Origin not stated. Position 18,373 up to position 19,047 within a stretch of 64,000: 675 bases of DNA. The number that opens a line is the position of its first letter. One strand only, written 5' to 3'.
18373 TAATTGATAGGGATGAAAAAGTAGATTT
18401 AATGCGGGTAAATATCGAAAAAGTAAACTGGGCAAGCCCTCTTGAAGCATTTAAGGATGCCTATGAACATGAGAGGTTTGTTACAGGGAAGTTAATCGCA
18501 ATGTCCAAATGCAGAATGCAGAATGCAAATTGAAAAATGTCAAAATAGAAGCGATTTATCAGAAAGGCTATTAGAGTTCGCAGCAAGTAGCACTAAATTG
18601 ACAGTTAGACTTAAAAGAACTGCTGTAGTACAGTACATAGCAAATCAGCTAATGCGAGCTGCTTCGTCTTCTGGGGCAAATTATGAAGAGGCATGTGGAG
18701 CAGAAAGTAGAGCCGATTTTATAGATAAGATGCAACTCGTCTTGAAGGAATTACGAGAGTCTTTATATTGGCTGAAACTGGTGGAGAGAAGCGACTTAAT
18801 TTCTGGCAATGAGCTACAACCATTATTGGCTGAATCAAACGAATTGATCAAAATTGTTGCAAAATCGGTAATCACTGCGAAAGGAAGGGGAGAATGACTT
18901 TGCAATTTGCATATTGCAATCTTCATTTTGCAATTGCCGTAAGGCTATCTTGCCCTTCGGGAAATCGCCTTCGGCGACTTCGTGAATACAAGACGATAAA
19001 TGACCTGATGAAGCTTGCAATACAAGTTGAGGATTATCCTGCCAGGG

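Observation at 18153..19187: Ferritin gene split exactly in frame by a 504-nt cassette encoding a four-helix-bundle (23S-rRNA-IVS / Avd-type) protein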

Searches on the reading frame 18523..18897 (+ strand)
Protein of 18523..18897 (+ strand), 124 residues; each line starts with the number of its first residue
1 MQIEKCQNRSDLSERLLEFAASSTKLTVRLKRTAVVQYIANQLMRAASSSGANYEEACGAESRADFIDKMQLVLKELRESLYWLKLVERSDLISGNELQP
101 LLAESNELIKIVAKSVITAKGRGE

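Call 3: search_protein_families(library=pfam, proteins=[window:18523-18894:+], max_evalue=0.01)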
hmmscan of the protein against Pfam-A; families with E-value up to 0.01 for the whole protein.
seq(124 aa): 1 family
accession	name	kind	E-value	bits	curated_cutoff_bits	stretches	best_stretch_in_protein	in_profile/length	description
PF05635.17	23S_rRNA_IVP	-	9.9e-15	55.1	33.8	1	17-112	10-104/106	23S rRNA-intervening sequence protein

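Call 4: search_protein_families(library=ncbifam, proteins=[window:18523-18894:+], max_evalue=0.01)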
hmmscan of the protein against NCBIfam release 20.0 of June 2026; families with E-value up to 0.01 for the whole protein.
seq(124 aa): 2 families
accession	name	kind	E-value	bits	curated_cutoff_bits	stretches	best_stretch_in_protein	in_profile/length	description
TIGR02436.1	TIGR02436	subfamily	1.1e-21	77.1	24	1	14-118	3-107/109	four helix bundle protein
NF008911.0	PRK12275.1-2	subfamily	2.2e-07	31.4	137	1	17-116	14-112/118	hypothetical protein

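Call 13: find_encoding_contigs(protein=window:18523-18897:+, flank=3000, max_places=10)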
Protein window:18523-18897:+ (124 aa): no gene with exactly this product is on record in the collection.

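Call 14: find_homologous_proteins(query=window:18523-18894:+, max_evalue=1e-10)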
Query seq(124 aa) (124 aa): 1724 proteins with E <= 1e-10 among 1740 candidates; the best 120 are listed.
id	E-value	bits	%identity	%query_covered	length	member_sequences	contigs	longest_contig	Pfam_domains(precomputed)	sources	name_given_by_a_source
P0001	9.8e-70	250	100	100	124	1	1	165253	PF05635.18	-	-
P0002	1.6e-68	246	98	100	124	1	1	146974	PF05635.18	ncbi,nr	ncbi:MAG: four helix bundle protein [Candidatus Marinimicrobia bacterium]|nr:four helix bundle prote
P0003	3.8e-66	238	96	100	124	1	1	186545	PF05635.18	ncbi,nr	ncbi:MAG: four helix bundle protein [Candidatus Marinimicrobia bacterium]|nr:four helix bundle prote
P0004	1.4e-65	236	95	100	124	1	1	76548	PF05635.18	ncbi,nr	ncbi:MAG: four helix bundle protein [Candidatus Marinimicrobia bacterium]|nr:four helix bundle prote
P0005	4.8e-63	228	92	100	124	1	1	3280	PF05635.18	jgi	-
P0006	9.1e-59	215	92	94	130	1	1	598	PF05635.18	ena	-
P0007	4.0e-58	212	91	95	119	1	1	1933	PF05635.18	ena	-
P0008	8.4e-58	211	91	95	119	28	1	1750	PF05635.18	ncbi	-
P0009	1.5e-55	204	87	97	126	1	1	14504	PF05635.18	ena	-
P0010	9.8e-55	202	86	95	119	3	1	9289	PF05635.18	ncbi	-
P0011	6.8e-54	199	84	95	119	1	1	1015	PF05635.18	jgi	-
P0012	9.8e-54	198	84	95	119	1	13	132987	PF05635.18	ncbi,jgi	-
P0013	2.9e-53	197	84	95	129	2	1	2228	PF05635.18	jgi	-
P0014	1.1e-52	195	83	95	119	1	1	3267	PF05635.18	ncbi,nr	ncbi:MAG: four helix bundle protein [archaeon]|nr:four helix bundle protein [archaeon]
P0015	2.1e-52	194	84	95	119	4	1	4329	PF05635.18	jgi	jgi:four helix bundle protein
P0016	1.9e-51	191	81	95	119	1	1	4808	PF05635.18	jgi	-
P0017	2.6e-51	191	83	94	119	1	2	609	PF05635.18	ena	-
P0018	5.5e-51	190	81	95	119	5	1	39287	PF05635.18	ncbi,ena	-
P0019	7.6e-51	189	81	96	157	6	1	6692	PF05635.18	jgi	-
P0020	1.4e-50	188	82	94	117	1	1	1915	PF05635.18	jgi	-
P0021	6.8e-50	186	82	95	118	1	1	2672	PF05635.18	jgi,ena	-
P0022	1.5e-49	185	80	94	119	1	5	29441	PF05635.18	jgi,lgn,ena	-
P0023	1.8e-49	185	79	96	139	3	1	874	PF05635.18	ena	-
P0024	2.4e-49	184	79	95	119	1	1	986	PF05635.18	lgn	-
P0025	3.4e-49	184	79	95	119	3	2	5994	PF05635.18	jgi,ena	-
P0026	4.0e-49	184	79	94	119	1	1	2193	PF05635.18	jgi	jgi:four helix bundle protein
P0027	4.4e-49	183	80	95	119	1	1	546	PF05635.18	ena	-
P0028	9.4e-49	182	79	97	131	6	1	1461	PF05635.18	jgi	jgi:four helix bundle protein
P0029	8.4e-48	179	77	93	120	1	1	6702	PF05635.18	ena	-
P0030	1.7e-47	178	76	92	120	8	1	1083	PF05635.18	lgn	-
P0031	3.2e-47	177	78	92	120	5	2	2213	PF05635.18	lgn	-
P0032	3.3e-47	177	77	93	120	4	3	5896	PF05635.18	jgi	jgi:four helix bundle protein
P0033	4.5e-47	177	77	93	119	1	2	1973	PF05635.18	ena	-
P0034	2.8e-46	174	75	92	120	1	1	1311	PF05635.18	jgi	-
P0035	3.2e-46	174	76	95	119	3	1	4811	PF05635.18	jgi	jgi:four helix bundle protein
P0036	3.8e-46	174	76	95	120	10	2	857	PF05635.18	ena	-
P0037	7.0e-46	173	77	93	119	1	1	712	PF05635.18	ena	-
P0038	8.3e-46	173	72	94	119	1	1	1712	PF05635.18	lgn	-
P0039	9.4e-46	173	75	95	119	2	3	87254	PF05635.18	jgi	-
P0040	1.1e-45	172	74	92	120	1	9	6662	PF05635.18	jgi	-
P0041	1.6e-45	172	72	92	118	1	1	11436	PF05635.18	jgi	jgi:four helix bundle protein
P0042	2.0e-45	172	72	95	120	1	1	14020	PF05635.18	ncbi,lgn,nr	ncbi:MAG: four helix bundle protein [archaeon]|nr:four helix bundle protein [archaeon]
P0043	2.1e-45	172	78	93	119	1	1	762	PF05635.18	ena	-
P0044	2.4e-45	171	71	94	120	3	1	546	PF05635.18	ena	-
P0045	5.3e-45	170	72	94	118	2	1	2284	PF05635.18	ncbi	-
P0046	1.1e-44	169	74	94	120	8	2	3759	PF05635.18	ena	-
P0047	1.6e-44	169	75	92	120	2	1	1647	PF05635.18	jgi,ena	-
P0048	2.1e-44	168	73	93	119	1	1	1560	PF05635.18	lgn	-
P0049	2.8e-44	168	69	98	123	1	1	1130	PF05635.18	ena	-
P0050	3.0e-44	168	72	94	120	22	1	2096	PF05635.18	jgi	jgi:four helix bundle protein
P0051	3.1e-44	168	73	94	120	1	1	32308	PF05635.18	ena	-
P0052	3.3e-44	168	71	94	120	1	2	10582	PF05635.18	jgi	jgi:four helix bundle protein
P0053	3.6e-44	168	66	98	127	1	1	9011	PF05635.18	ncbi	ncbi:MAG: four helix bundle protein [Candidatus Methanospirareceae archaeon]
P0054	3.7e-44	168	73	94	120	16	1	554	PF05635.18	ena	-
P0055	7.7e-44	167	74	90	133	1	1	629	PF05635.18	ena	-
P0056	2.3e-43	165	71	94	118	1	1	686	PF05635.18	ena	-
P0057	3.3e-43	165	70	94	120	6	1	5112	PF05635.18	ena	-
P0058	4.4e-43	164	71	94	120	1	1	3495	PF05635.18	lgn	-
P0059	1.7e-42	162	70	91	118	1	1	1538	PF05635.18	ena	-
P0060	1.8e-42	162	73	89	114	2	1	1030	PF05635.18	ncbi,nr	ncbi:MAG TPA: four helix bundle protein, partial [Methanophagales archaeon]|nr:four helix bundle pro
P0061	2.8e-42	162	72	94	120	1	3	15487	PF05635.18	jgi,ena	-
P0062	2.9e-42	162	72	94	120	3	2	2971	PF05635.18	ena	-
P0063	5.7e-42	161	69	97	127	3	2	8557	PF05635.18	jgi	-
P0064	6.5e-42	160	71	94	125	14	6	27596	PF05635.18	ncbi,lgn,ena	-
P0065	7.2e-42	160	65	98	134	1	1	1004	PF05635.18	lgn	-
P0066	7.2e-42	160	65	98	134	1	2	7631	PF05635.18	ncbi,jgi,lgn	-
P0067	8.8e-42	160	69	92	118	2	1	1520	PF05635.18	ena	-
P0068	1.1e-41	160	69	90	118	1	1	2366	PF05635.18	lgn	-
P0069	1.8e-41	159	69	92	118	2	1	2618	PF05635.18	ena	-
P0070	2.3e-41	159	70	89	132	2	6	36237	PF05635.18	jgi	jgi:four helix bundle protein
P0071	3.0e-41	158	67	94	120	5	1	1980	PF05635.18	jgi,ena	-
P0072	7.8e-41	157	67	92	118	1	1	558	PF05635.18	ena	-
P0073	1.0e-40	156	66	94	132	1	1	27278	PF05635.18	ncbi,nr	ncbi:MAG: four helix bundle protein [archaeon]|nr:four helix bundle protein [archaeon]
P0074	1.1e-40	156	66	93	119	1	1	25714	PF05635.18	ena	-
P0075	1.2e-40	156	66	94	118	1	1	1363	PF05635.18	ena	-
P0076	1.3e-40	156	66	94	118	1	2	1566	PF05635.18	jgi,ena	-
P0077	1.3e-40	156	68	92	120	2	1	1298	PF05635.18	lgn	-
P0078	1.4e-40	156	69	93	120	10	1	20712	PF05635.18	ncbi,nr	ncbi:MAG: four helix bundle protein [Methanophagales archaeon]|nr:four helix bundle protein [Methano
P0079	3.1e-40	155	71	92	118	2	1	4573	PF05635.18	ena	-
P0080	3.7e-40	155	71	91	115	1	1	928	PF05635.18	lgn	-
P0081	5.6e-40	154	66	94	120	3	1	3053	PF05635.18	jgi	jgi:four helix bundle protein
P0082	6.2e-40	154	68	92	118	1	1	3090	PF05635.18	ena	-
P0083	6.9e-40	154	67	94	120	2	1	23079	PF05635.18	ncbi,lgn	-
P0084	7.3e-40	154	68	92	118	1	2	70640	PF05635.18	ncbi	-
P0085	1.4e-39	153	67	90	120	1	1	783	PF05635.18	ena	-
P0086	1.7e-39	153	67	92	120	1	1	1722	PF05635.18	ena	-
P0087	2.1e-39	152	67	93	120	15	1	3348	PF05635.18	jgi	jgi:four helix bundle protein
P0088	2.2e-39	152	65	90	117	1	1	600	PF05635.18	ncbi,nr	ncbi:MAG: four helix bundle protein [Bacteroidota bacterium]|nr:four helix bundle protein [Bacteroid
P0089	3.0e-39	152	64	92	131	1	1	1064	PF05635.18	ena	-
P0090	4.0e-39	151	63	98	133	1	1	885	PF05635.18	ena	-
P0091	4.0e-39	151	91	69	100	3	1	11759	PF05635.18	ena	-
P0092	4.1e-39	151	64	92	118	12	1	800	PF05635.18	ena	-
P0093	4.3e-39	151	63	93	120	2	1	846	PF05635.18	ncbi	-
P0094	4.8e-39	151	67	93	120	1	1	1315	PF05635.18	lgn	-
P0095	5.1e-39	151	66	92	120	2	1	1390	PF05635.18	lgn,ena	-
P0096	5.1e-39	151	63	100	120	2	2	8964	PF05635.18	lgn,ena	-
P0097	7.1e-39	151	65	90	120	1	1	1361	PF05635.18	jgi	-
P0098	1.0e-38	150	66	94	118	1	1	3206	PF05635.18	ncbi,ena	-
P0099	1.3e-38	150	66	90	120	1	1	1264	PF05635.18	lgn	-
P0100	1.4e-38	150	63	96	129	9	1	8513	PF05635.18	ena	-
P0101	1.6e-38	150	66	94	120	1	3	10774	PF05635.18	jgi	jgi:four helix bundle protein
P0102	1.7e-38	149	62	98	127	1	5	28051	PF05635.18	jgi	jgi:four helix bundle protein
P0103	1.9e-38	149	67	94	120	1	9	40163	PF05635.18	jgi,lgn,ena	-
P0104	1.9e-38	149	64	94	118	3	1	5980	PF05635.18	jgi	-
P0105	2.1e-38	149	65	92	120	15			PF05635.18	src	-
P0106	2.4e-38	149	68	90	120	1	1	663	PF05635.18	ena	-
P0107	2.8e-38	149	67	90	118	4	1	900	PF05635.18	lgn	-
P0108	2.9e-38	149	68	90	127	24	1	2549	PF05635.18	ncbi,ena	-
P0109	2.9e-38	149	63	92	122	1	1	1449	PF05635.18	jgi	-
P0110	3.1e-38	149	63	90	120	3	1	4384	PF05635.18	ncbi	-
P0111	3.2e-38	149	64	93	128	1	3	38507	PF05635.18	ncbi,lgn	-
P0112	3.2e-38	149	66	94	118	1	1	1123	PF05635.18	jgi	jgi:four helix bundle protein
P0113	4.0e-38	148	78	80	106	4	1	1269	PF05635.18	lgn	-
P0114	5.0e-38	148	63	99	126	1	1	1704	PF05635.18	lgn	-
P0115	5.8e-38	148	66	94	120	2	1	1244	PF05635.18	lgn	-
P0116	6.4e-38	148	60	95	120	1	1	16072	PF05635.18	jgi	-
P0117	7.9e-38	147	64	90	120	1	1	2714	PF05635.18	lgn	-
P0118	8.0e-38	147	63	92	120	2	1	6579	PF05635.18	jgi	jgi:four helix bundle protein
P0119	8.7e-38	147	65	90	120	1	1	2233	PF05635.18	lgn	-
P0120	9.4e-38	147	64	94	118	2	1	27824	PF05635.18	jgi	jgi:four helix bundle protein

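Call 15: find_encoding_contigs(protein=P0002, flank=3000, max_places=4)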
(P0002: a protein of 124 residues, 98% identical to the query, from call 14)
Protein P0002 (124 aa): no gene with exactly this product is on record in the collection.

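Call 16: find_encoding_contigs(protein=P0003, flank=3000, max_places=4)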
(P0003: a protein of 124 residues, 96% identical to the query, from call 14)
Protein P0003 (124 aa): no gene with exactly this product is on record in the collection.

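Call 17: find_encoding_contigs(protein=P0012, flank=3000, max_places=10)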
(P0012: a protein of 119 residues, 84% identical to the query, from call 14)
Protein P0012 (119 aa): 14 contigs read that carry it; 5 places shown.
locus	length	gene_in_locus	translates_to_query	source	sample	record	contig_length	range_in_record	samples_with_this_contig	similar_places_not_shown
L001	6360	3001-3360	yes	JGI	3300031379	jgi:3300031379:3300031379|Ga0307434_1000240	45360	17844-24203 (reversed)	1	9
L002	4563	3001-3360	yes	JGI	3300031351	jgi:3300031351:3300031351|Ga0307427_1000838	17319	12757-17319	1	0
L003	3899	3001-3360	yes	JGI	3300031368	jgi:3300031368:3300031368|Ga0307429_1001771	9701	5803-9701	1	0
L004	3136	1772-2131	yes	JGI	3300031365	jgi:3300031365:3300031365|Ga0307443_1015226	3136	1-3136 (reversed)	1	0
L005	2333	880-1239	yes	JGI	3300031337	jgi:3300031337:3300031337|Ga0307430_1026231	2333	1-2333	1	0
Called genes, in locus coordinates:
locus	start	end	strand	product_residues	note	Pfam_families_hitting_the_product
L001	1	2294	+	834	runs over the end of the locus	PF04760:IF2_N, PF00009:GTP_EFTU, PF00025:Arf (weak), PF01926:MMR_HSR1, PF02421:FeoB_N (weak), PF22042:EF-G_D2, PF03144:GTP_EFTU_D2 (faint), PF11987:IF-2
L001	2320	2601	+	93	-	PF04456:DUF503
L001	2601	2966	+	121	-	PF02033:RBFA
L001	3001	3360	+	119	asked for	PF05635:23S_rRNA_IVP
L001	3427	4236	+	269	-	PF01509:TruB_N, PF16198:TruB_C_2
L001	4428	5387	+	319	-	PF06574:FAD_syn, PF01687:Flavokinase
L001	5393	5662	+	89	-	PF00312:Ribosomal_S15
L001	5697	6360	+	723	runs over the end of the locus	PF01138:RNase_PH, PF03725:RNase_PH_C, PF03726:PNPase (weak), PF01138:RNase_PH, PF00013:KH_1, PF22675:KH-I_KHDC4-BBP (weak), PF00575:S1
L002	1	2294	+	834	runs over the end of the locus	PF04760:IF2_N, PF00009:GTP_EFTU, PF00025:Arf (weak), PF01926:MMR_HSR1, PF02421:FeoB_N (weak), PF22042:EF-G_D2, PF03144:GTP_EFTU_D2 (faint), PF11987:IF-2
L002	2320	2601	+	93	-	PF04456:DUF503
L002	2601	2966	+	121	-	PF02033:RBFA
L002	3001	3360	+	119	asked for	PF05635:23S_rRNA_IVP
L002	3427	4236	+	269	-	PF01509:TruB_N, PF16198:TruB_C_2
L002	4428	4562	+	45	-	?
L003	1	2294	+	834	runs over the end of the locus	PF04760:IF2_N, PF00009:GTP_EFTU, PF00025:Arf (weak), PF01926:MMR_HSR1, PF02421:FeoB_N (weak), PF22042:EF-G_D2, PF03144:GTP_EFTU_D2 (faint), PF11987:IF-2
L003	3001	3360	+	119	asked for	PF05635:23S_rRNA_IVP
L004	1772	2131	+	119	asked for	PF05635:23S_rRNA_IVP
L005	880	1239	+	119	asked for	PF05635:23S_rRNA_IVP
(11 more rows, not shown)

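Call 21: find_related_loci(query=window:18523-18894:+, collection=genome_contigs, flank=3000)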
Query seq(124 aa) (124 aa) in genome_contigs; peptide patterns used: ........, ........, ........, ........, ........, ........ (x = any residue, [..] = any of these).
238 stretches matched a pattern; 126 encode a relative of the query (tblastn E <= 1e-3); the best 80 are kept; 80 distinct loci.
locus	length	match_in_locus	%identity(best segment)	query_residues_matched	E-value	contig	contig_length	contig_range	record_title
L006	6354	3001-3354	90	7-124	2e-65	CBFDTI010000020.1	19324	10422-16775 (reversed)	MAG TPA_asm: uncultured bacterium isolate SRR6823440_binner123_Refined_58 genome assembly, contig: ERZ650341.1493, whole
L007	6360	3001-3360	83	5-124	5e-63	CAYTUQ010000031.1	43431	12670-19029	MAG TPA_asm: uncultured bacterium isolate binchicken_co262_234 genome assembly, contig: NODE_694_length_43431_cov_23.753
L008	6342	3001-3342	78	9-122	3e-55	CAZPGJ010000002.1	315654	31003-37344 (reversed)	MAG TPA_asm: uncultured Dehalococcoidales bacterium isolate binchicken_co294_83 genome assembly, contig: NODE_35_length_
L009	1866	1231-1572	76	9-122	6e-56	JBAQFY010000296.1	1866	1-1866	MAG: Sedimentisphaerales bacterium isolate MFD06995_ilm_asm_bin24 k127_289178, whole genome shotgun sequence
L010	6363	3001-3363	72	5-124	9e-54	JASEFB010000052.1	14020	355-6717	MAG: archaeon isolate Yes46-13 NODE_53_length_14020_cov_64.895095, whole genome shotgun sequence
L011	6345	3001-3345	73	8-122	1e-52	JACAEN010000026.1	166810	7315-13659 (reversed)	MAG: Chloroflexota bacterium isolate L.E.CH.35 k119_778667, whole genome shotgun sequence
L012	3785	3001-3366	66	1-119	8e-50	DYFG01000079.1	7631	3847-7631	MAG TPA_asm: Nitrosotalea sp. isolate BE2011_44_29 Afr_mines_BE2011_1922_length_7631_cov_13_192582, whole genome shotgun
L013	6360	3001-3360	66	1-117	2e-49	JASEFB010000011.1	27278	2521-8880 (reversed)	MAG: archaeon isolate Yes46-13 NODE_12_length_27278_cov_56.949197, whole genome shotgun sequence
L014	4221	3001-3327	68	9-117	8e-49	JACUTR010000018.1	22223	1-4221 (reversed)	MAG: Methanophagales archaeon isolate Kmv05 NODE_1124_length_22223_cov_9.264616, whole genome shotgun sequence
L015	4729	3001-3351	68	7-122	3e-48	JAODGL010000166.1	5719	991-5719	MAG: Methanosarcinales archaeon isolate Flange_M5_B8-AMOR_1b 1-CGB-Flange_contig_2083, whole genome shotgun sequence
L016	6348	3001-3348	67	7-122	4e-48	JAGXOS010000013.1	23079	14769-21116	Methanomicrobia archaeon LH_S14 NODE_13_length_23079_cov_106.152102, whole genome shotgun sequence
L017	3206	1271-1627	65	4-122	5e-48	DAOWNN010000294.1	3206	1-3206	MAG TPA_asm: Bacteroidota bacterium isolate CSMAG_3029 CSMAG_3029_k141_2254107_length_3206_cov_38.3312, whole genome sho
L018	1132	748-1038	81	5-101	1e-50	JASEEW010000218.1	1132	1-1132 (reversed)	MAG: Thermoplasmatales archaeon isolate Yes46-08 NODE_12636_length_1132_cov_0.300097, whole genome shotgun sequence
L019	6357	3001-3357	65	5-122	3e-47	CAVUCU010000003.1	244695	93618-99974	MAG: Nitrospirota bacterium isolate MFD05442.bin.1.86 genome assembly, contig: contig_27172, whole genome shotgun sequen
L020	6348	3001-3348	66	5-120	5e-47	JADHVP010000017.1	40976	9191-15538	MAG: Ignavibacteria bacterium isolate BS750m-G4 BS-750m-C883, whole genome shotgun sequence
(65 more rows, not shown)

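Call 30: find_encoding_contigs(protein=P0005, flank=4000, max_places=4)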
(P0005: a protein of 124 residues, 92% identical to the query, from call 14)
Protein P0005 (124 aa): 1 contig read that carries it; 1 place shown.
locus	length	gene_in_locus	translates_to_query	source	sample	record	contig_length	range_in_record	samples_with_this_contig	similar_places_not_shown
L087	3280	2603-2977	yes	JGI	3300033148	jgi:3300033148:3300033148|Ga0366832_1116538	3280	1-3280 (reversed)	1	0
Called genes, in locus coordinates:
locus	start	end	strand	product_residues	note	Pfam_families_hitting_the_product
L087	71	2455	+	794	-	PF02706:Wzz, PF09140:MipZ (faint), PF13807:GNVR, PF01656:CbiA (weak), PF06564:CBP_BcsQ (weak), PF10609:ParA, PF13614:AAA_31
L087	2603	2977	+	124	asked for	PF05635:23S_rRNA_IVP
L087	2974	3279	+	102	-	?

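Call 31: find_encoding_contigs(protein=P0004, flank=4000, max_places=4)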
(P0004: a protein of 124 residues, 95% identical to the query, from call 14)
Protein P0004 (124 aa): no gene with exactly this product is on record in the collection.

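Call 36: find_related_loci(query=window:18523-18894:+, collection=metagenome_contigs, flank=2500)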
Query seq(124 aa) (124 aa) in metagenome_contigs; peptide patterns used: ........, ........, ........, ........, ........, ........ (x = any residue, [..] = any of these).
539 stretches matched a pattern; 362 encode a relative of the query (tblastn E <= 1e-3); the best 80 are kept; 80 distinct loci.
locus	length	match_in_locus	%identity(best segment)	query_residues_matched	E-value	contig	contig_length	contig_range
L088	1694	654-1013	91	5-124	2e-70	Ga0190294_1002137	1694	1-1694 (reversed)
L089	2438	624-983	90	5-124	4e-68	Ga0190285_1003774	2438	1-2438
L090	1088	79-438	88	5-124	2e-70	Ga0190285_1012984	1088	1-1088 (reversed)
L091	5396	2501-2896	82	2-124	2e-65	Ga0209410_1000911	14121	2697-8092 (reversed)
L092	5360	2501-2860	83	5-124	3e-63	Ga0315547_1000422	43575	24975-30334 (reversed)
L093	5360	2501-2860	83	5-124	3e-63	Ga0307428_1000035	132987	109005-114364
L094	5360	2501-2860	83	5-124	3e-63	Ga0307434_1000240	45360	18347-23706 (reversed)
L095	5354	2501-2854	82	5-122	6e-61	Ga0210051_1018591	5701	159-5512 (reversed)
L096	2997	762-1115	82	5-122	5e-61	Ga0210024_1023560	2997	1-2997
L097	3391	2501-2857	81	5-123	1e-59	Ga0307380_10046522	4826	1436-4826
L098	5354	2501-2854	80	5-122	3e-59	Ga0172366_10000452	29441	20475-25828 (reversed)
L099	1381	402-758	82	5-124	7e-62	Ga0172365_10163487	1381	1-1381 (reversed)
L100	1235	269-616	82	9-124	4e-62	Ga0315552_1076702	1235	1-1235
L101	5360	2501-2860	79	5-124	3e-57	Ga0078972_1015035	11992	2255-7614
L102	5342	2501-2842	77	9-122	2e-56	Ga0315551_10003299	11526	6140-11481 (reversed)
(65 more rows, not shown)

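Call 42: search_solved_structures(query=window:18523-18894:+, max_evalue=0.01)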
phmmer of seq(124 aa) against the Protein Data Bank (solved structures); distinct sequences matched with E-value up to 0.01: 1.
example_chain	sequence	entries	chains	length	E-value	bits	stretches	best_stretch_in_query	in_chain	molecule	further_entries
2rld_A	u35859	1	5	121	1.9e-14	57.6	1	13-120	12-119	Uncharacterized protein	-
